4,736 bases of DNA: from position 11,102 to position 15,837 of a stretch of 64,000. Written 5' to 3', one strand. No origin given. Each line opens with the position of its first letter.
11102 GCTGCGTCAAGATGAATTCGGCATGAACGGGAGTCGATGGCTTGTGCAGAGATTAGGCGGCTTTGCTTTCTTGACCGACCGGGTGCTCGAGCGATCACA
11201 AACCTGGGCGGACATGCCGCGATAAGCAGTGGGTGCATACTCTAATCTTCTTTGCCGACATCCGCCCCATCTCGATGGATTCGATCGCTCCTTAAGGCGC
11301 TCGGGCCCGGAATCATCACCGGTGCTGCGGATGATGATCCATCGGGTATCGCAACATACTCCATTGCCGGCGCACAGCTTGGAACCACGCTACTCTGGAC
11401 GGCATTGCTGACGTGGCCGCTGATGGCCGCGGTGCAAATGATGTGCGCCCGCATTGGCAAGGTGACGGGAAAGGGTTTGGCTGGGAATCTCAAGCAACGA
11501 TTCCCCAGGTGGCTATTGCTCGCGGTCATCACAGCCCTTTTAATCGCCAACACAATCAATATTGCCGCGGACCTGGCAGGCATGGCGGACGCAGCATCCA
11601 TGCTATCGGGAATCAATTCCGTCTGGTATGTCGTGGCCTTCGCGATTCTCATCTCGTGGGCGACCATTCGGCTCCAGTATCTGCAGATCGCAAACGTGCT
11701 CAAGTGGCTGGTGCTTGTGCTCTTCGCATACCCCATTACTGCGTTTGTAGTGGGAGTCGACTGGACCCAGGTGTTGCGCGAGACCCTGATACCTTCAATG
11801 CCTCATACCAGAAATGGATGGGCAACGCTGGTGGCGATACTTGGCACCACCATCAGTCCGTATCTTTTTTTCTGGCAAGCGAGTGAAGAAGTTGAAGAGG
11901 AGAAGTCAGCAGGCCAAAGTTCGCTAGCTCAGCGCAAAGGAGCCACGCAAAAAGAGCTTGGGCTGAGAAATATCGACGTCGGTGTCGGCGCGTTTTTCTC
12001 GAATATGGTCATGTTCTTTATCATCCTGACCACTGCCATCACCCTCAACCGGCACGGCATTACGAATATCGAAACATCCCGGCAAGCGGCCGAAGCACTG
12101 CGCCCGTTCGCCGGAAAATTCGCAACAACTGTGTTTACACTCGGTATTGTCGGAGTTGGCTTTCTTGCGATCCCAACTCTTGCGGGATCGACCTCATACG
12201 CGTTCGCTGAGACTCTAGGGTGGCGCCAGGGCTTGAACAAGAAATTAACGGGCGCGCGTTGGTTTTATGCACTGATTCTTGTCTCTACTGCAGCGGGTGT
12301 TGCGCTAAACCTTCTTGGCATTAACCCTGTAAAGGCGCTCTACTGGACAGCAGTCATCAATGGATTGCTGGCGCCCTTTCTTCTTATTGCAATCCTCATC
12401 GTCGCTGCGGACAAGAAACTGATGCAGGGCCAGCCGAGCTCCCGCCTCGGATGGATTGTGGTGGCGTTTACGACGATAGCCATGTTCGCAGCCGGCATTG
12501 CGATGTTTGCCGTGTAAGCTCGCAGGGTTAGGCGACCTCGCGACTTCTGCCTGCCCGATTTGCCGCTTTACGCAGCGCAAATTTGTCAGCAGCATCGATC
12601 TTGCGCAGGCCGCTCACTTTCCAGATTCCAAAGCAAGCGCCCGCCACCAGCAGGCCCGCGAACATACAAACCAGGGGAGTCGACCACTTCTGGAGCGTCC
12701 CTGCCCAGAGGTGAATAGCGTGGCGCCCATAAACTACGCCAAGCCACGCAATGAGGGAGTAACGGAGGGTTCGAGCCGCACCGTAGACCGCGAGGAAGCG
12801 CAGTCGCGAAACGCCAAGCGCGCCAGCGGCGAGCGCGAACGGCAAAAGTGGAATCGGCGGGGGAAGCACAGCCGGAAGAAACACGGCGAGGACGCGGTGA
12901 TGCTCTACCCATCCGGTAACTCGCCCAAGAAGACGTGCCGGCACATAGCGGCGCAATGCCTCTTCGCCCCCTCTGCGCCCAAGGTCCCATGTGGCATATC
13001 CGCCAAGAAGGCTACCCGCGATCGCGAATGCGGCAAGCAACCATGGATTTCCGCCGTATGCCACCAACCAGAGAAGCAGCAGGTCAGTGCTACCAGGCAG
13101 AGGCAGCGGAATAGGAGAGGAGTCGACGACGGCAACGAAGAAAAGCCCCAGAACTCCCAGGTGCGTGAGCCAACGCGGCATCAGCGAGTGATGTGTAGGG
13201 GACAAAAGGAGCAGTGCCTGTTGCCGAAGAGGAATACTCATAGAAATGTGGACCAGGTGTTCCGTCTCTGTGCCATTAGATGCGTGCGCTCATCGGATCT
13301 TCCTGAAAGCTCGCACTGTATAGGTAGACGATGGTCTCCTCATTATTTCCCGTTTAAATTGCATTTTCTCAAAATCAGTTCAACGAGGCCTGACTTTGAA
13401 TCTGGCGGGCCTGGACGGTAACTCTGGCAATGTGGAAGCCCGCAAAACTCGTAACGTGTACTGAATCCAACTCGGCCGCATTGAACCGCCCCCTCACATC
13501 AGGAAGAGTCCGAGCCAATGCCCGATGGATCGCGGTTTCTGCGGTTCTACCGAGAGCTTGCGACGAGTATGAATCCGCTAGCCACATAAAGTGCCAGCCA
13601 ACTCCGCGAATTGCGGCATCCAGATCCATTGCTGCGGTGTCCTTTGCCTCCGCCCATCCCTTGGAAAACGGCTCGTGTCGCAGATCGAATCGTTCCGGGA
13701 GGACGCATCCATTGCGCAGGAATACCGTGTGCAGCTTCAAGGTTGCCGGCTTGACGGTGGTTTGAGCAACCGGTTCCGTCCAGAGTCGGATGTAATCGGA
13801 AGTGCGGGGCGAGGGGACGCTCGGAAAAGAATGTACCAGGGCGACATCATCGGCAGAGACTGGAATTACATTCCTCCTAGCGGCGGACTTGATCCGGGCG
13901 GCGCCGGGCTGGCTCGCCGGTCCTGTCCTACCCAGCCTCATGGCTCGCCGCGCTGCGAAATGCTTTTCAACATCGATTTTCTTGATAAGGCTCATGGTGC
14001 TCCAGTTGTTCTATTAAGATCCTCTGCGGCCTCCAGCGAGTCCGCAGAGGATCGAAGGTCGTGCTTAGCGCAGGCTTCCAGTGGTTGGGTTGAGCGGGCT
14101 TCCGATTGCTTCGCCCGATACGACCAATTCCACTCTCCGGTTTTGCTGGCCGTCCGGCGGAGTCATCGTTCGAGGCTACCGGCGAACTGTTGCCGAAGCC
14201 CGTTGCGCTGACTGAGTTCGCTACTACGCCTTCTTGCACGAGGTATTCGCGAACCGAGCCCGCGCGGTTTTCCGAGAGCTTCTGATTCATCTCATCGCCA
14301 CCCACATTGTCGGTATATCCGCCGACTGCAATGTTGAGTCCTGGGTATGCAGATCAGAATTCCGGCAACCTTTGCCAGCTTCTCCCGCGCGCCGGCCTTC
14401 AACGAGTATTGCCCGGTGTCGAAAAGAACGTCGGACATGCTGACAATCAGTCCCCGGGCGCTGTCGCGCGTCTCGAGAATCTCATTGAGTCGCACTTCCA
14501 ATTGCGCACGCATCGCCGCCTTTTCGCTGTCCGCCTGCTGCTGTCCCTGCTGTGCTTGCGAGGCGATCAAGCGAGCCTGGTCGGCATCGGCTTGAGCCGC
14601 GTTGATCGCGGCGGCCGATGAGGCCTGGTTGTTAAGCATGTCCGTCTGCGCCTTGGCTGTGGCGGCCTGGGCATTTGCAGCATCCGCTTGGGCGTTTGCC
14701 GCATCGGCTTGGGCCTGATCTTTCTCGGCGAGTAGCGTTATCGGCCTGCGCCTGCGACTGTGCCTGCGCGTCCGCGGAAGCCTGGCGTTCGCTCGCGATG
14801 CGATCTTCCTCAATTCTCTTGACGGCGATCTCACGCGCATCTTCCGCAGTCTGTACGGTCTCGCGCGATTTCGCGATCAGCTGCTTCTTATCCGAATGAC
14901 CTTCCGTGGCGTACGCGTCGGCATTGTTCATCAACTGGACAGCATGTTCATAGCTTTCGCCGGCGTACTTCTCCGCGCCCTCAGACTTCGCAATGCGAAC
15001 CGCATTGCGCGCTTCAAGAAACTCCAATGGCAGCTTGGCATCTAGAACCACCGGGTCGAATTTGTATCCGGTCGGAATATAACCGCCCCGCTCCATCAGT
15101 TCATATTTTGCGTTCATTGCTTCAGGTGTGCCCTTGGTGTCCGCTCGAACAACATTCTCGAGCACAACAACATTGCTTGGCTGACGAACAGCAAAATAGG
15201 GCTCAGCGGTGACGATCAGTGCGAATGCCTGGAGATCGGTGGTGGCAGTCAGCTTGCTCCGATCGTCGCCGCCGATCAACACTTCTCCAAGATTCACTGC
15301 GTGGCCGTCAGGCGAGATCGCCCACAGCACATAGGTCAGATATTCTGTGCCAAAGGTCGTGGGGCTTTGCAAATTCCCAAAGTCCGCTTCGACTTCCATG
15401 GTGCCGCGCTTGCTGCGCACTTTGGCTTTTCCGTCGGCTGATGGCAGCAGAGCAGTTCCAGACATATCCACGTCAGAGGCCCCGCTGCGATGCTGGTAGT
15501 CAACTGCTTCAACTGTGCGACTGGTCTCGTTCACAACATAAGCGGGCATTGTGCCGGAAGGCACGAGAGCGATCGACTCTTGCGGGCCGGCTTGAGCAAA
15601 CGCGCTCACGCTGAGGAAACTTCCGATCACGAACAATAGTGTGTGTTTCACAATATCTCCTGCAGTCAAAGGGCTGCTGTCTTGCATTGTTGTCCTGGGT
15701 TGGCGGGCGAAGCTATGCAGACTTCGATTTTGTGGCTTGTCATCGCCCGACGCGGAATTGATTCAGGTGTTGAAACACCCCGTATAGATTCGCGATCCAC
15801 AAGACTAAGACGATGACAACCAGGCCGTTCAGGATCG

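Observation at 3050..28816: Integrase-less ~25.8 kb island at tRNA-His carrying a stress/membrane cluster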

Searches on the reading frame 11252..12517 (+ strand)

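Call 9: search_protein_families(library=pfam, proteins=[window:11252-12517:+])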
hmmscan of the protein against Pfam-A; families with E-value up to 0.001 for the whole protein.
window:11252-12517:+ (421 aa): 1 family
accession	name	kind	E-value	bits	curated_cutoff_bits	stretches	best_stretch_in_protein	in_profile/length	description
PF01566.24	Nramp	-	1.4e-82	278.1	29.8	1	33-392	1-351/357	Natural resistance-associated macrophage protein-like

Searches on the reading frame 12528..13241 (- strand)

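Call 33: search_protein_families(library=pfam, max_evalue=0.01, proteins=[window:12528-13241:-])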
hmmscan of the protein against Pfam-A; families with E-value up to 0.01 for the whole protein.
window:12528-13241:- (237 aa): 1 family
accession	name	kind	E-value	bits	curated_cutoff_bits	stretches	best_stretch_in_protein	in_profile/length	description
PF09335.16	VTT_dom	-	7.3e-09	36.6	33.9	1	56-168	6-121/123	VTT domain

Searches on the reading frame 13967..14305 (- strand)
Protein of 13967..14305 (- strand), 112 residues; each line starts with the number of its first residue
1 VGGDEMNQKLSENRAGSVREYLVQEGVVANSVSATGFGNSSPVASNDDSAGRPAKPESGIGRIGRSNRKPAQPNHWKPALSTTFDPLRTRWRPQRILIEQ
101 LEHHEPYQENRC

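Call 33: search_protein_families(library=pfam, max_evalue=0.01, proteins=[window:13967-14305:-])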
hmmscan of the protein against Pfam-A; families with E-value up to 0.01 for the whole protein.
window:13967-14305:- (112 aa): 1 family
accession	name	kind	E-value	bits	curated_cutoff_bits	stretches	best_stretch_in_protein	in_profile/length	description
PF00691.25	OmpA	-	1.1e-10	42.1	27.2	1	2-52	44-94/98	OmpA family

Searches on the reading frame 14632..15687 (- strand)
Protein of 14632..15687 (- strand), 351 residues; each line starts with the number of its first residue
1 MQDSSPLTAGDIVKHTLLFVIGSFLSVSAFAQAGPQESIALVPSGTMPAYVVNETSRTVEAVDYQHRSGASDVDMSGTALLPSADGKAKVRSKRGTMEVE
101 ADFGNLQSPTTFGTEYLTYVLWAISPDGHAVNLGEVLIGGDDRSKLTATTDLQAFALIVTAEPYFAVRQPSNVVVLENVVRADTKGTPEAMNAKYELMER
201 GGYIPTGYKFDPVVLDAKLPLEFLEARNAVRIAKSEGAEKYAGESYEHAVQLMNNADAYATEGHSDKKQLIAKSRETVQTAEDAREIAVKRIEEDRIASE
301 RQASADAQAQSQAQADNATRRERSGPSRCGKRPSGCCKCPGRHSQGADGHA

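Call 9: search_protein_families(library=pfam, proteins=[window:14632-15687:-])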
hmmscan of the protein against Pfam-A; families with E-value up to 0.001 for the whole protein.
window:14632-15687:- (351 aa): 0 families

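Call 72: search_protein_families(library=pfam, max_evalue=0.01, proteins=[window:14632-15687:-])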
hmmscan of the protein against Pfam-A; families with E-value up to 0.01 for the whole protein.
window:14632-15687:- (351 aa): 1 family
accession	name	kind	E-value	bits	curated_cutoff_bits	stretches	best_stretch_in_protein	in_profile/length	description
PF10099.14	RskA_C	-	0.0024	18.5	29.4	1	117-163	75-122/135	Anti-sigma-K factor rskA, C-terminal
